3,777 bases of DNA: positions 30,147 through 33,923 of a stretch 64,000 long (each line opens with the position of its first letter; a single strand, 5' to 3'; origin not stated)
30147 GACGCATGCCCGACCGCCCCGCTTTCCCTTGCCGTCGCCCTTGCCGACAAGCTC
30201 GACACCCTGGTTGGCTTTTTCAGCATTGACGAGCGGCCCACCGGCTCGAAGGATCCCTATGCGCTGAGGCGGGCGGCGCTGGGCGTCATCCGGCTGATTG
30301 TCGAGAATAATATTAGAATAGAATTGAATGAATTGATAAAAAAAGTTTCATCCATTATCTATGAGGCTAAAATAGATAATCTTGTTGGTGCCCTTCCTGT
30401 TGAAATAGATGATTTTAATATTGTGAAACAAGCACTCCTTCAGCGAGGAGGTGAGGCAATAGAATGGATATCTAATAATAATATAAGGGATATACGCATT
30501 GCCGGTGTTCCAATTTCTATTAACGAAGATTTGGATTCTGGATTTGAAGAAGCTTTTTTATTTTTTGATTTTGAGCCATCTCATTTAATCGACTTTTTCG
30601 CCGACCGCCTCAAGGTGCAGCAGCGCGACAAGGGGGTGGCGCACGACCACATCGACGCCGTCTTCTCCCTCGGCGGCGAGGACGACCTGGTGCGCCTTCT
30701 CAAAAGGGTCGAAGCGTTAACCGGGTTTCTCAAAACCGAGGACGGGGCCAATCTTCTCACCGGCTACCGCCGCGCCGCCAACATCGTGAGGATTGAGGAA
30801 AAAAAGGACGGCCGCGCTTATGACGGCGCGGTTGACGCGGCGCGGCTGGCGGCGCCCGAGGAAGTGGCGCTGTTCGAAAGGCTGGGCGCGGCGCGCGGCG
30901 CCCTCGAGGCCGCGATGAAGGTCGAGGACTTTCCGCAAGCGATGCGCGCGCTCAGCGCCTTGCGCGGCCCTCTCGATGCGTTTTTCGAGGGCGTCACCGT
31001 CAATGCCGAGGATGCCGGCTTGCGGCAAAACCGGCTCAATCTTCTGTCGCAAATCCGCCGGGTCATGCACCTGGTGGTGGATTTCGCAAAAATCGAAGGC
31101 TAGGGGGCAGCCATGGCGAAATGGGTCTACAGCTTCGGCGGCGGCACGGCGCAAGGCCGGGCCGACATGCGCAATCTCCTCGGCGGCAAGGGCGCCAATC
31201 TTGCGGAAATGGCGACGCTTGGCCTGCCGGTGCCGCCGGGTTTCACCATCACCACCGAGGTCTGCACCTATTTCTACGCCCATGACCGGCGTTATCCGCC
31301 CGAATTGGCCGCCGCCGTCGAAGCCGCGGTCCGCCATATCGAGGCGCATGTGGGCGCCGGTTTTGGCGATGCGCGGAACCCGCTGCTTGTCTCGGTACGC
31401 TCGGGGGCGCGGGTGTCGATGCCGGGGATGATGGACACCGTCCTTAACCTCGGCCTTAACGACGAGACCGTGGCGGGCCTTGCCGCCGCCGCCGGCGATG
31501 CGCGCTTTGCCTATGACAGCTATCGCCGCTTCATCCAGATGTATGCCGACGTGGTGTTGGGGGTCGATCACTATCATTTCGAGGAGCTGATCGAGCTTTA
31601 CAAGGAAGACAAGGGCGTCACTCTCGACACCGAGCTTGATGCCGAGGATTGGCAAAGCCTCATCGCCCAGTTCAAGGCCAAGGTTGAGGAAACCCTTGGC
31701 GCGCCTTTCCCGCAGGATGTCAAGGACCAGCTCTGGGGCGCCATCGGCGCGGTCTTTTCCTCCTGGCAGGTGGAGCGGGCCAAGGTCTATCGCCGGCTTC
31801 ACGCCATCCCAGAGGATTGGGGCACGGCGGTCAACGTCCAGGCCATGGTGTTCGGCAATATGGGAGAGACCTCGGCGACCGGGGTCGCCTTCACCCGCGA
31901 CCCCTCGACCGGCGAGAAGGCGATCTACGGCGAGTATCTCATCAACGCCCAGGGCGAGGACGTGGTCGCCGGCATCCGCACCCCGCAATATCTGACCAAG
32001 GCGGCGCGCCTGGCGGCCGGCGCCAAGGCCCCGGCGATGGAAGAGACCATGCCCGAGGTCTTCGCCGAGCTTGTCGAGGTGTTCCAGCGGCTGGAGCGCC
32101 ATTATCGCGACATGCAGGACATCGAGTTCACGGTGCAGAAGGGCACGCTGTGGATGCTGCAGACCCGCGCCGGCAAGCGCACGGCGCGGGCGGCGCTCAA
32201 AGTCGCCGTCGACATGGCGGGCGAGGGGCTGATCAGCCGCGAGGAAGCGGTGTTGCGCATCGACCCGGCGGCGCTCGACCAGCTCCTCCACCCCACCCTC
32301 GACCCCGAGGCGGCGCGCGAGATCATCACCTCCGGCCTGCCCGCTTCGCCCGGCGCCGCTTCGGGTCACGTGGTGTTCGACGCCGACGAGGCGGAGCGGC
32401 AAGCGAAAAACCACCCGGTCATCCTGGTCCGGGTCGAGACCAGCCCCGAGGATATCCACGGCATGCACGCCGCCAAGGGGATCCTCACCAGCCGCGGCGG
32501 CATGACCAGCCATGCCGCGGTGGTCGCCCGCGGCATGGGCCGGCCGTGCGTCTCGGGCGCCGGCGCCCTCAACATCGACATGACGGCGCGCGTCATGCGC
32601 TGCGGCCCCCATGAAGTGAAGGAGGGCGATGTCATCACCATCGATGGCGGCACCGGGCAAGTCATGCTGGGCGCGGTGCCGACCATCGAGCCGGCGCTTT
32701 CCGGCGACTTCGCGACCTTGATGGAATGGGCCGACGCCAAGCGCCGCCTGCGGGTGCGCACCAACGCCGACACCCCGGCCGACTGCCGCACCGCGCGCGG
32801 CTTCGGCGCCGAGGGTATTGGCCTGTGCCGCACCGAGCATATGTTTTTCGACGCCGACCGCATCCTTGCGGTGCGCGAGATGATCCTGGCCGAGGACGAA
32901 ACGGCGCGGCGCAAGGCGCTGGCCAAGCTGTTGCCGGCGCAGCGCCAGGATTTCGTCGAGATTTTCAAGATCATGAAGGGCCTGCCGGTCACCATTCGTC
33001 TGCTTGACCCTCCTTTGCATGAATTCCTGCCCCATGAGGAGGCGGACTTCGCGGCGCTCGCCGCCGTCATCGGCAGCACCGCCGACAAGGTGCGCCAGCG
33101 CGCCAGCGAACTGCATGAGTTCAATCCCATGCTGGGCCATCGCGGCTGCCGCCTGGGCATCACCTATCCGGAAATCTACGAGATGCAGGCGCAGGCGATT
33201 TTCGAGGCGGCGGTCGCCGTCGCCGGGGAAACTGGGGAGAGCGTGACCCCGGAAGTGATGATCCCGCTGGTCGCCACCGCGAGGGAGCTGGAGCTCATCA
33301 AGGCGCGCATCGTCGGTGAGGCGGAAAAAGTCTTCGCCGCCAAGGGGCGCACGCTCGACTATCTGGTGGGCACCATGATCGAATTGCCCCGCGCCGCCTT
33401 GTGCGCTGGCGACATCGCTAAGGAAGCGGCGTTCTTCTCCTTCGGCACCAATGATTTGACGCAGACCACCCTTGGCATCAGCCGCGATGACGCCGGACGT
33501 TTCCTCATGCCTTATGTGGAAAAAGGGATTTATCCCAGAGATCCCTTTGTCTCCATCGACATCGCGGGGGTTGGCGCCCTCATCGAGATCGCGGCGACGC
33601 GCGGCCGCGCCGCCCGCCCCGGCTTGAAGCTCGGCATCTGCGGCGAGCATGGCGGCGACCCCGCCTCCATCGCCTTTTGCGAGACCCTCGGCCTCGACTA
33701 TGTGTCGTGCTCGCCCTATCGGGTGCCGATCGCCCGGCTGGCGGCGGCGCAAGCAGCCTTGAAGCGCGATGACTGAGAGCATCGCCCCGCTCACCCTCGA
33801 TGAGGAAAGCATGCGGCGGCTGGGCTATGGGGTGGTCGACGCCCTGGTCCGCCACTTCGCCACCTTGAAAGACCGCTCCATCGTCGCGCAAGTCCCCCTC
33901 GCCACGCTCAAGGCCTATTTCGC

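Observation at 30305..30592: In-frame patch of about 32% G+C (about 97 codons) inside the about 70% G+C glyS gene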

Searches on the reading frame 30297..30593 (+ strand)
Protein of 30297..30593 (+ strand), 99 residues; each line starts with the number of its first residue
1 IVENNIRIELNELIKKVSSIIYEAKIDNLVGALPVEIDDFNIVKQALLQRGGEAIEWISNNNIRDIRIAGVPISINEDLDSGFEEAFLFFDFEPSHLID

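Call 17: find_homologous_proteins(query=window:30333-30587:+, max_evalue=10)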
Query window:30333-30587:+: 1 candidates shared short words with the query, none scored E <= 10.

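Call 24: search_protein_representatives(protein=window:30297-30593:+)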
Query: 99 residues. Proteins with E-value up to 0.001 (for the whole library): 0; up to 1e-10: 0; up to 1e-30: 0. The best 0 are listed.

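Call 49: search_dna_similar(query=window:30297-30593:+, collection=phages, mode=protein, max_evalue=10, max_rows=10)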
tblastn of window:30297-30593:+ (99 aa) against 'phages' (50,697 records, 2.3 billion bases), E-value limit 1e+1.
Records with a match: 2; places in all: 2; records where one place covers at least 80% of the query: 1.
Best place of each record, by identity: <60% 2.
By first word of the organism name: Streptococcus 1; Bacteriophage 1.
By host as written in the record: Streptococcus infantarius ATCC_BAA-102 1; - 1.
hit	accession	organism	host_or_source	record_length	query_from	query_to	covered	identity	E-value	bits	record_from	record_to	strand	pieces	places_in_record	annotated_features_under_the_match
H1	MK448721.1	Streptococcus phage Javan263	Streptococcus infantarius ATCC_BAA-102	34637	4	87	85%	32.3%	9e+0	30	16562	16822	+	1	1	hypothetical protein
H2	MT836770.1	Bacteriophage sp.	human fecal samples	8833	51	91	41%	31.7%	1e+0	33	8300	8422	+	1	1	record has no annotation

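Call 50: search_dna_similar(query=window:30297-30593:+, collection=plasmids, mode=protein, max_evalue=10, max_rows=10)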
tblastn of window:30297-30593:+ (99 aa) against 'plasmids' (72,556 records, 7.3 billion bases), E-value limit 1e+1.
Records with a match: 2; places in all: 2; records where one place covers at least 80% of the query: 1.
Best place of each record, by identity: <60% 2.
By first word of the organism name: Moraxella 1; Aliarcobacter 1.
By predicted mobility (MOB-suite, as given by PLSDB): non-mobilizable 1; mobilizable 1.
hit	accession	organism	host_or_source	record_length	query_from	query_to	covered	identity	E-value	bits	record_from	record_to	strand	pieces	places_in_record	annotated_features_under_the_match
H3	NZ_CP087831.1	Moraxella bovis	Bovine,bacteria culture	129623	20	89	71%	34.1%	6e+0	33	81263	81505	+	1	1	RHS repeat-associated core domain-containing protein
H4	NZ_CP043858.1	Aliarcobacter cibarius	cell culture,Poultry carcass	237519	5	91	88%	27.4%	4e+0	33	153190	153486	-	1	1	TrbC family F-type conjugative pilus assembly protein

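Call 62: search_protein_families(alignment_id=A2, library=pfam, max_evalue=0.01)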
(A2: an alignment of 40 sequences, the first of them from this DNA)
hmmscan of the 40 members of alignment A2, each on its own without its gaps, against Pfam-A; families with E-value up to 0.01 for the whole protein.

A. member 1, seq(99 aa): 0 families

B. families by the number of members that match (of 40 scanned): 0 families

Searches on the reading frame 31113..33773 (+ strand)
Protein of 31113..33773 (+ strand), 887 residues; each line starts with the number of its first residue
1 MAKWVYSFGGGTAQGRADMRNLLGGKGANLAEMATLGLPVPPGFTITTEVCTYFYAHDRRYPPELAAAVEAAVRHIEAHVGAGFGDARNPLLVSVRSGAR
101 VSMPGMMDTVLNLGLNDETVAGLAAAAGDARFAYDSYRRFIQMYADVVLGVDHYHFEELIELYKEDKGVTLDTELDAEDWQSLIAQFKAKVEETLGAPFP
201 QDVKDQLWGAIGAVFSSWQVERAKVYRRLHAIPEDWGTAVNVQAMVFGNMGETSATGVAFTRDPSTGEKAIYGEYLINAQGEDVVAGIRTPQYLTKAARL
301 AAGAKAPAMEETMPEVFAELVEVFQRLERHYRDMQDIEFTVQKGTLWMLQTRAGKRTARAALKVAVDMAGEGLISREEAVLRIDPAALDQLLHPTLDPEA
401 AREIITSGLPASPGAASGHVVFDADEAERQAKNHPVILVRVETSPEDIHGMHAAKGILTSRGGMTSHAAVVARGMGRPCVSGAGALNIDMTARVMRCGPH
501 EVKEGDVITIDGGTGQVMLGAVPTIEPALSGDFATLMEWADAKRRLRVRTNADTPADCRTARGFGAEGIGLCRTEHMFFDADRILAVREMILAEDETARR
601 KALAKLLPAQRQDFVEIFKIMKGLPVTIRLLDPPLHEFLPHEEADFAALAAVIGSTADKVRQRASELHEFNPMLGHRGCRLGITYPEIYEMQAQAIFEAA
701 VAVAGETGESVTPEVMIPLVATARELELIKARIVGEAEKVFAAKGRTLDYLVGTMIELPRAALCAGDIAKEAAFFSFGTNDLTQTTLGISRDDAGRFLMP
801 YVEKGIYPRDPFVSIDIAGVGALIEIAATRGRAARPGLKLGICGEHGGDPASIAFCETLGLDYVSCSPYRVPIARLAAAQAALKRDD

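Call 63: search_protein_families(proteins=[window:31113-33773:+], library=ncbifam, max_evalue=1e-10)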
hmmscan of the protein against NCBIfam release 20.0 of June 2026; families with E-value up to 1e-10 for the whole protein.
window:31113-33773:+ (887 aa): 16 families
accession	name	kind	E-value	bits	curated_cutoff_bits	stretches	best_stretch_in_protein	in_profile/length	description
TIGR01828.1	pyru_phos_dikin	equivalog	0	1383.8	843.45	1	3-883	2-865/865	pyruvate, phosphate dikinase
NF004531.0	PRK05878.1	equivalog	3.3e-155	517.7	456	1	17-556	20-495/534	pyruvate, phosphate dikinase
NF005057.0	PRK06464.1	equivalog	7e-68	229.4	598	1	318-877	297-784/798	phosphoenolpyruvate synthase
TIGR01418.1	PEP_synth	equivalog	7.2e-60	203.2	739.75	1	318-872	291-773/784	pyruvate, water dikinase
TIGR01417.1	PTS_I_fam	equivalog_domain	6.1e-39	133.9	341.7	1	667-876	347-534/565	phosphoenolpyruvate--protein phosphotransferase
NF008382.0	PRK11177.1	equivalog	4.7e-28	98.2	824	1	668-872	349-531/575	phosphoenolpyruvate-protein phosphotransferase PtsI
NF004878.0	PRK06241.1-3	subfamily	2.2e-22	79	945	0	22-56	18-52/891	phosphoenolpyruvate synthase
NF008283.0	PRK11061.1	equivalog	7e-22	77.5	583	1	667-867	513-692/748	phosphoenolpyruvate--protein phosphotransferase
NF004881.0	PRK06241.2-2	equivalog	1.3e-19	70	883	0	407-518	790-888/898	phosphoenolpyruvate synthase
NF052632.1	undecylprod_RedH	equivalog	4e-18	64.8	1350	0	18-56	12-50/880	undecylprodigiosin ligase RedH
NF052631.1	prodigiosin_PigC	equivalog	1e-17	63.4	1300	0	403-519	776-881/883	prodigiosin ligase PigC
NF004880.0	PRK06241.2-1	equivalog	4.5e-16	58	972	0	213-353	144-279/837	phosphoenolpyruvate synthase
NF004877.0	PRK06241.1-2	subfamily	5.8e-14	51.3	866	0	407-483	768-843/869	phosphoenolpyruvate synthase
NF041857.1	RIF_Ptrans_rph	equivalog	1.4e-13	50.1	999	0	407-483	764-839/864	rifamycin-inactivating phosphotransferase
NF004883.0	PRK06241.2-4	equivalog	4.6e-13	48.2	1063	0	436-518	841-911/928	phosphoenolpyruvate synthase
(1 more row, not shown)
